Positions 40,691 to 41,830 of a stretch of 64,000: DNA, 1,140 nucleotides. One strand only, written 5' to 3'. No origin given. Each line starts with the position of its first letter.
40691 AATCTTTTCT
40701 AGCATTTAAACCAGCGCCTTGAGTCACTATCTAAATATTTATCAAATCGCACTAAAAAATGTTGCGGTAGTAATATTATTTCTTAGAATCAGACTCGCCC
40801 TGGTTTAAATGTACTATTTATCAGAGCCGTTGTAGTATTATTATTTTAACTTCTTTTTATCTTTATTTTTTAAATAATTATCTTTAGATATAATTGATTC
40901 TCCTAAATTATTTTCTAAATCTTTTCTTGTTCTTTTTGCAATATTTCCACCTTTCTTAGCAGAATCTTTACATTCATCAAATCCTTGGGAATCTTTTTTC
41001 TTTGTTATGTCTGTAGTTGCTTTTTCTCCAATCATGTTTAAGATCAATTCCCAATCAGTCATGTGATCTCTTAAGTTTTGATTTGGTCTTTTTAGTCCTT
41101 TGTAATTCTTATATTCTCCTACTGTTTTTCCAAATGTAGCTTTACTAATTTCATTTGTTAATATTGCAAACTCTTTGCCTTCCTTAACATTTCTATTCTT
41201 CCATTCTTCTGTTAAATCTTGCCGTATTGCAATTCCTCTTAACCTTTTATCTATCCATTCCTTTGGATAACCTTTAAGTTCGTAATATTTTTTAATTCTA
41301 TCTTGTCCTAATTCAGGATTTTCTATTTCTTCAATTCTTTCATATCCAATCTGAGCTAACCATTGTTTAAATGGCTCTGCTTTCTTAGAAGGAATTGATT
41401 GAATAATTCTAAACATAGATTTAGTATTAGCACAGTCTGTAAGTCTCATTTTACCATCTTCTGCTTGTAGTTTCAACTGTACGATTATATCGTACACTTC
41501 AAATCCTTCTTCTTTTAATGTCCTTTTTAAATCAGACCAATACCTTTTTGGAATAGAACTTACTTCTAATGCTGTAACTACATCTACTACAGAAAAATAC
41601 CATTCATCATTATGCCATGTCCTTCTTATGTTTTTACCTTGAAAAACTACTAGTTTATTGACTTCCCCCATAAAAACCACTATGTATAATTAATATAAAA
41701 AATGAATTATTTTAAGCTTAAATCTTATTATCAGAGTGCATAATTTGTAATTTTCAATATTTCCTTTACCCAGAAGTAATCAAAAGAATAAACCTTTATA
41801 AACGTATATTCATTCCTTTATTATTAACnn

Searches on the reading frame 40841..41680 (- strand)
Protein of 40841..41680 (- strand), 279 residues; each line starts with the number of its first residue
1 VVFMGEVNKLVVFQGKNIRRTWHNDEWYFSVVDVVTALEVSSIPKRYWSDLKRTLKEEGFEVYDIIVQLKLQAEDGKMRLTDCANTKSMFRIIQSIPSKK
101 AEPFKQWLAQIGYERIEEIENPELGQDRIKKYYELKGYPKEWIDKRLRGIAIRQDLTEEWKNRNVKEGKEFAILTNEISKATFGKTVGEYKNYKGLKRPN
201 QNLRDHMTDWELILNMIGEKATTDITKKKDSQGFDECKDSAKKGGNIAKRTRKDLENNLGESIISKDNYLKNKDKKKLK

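Call 69: search_protein_families(library=pfam, proteins=[window:40841-41680:-], max_evalue=0.0001)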
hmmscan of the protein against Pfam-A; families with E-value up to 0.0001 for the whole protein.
window:40841-41680:- (279 aa): 1 family
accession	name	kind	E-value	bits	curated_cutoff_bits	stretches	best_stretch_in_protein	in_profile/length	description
PF02498.22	Bro-N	-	2.3e-12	47.8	25.6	1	17-110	1-92/96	BRO family, N-terminal domain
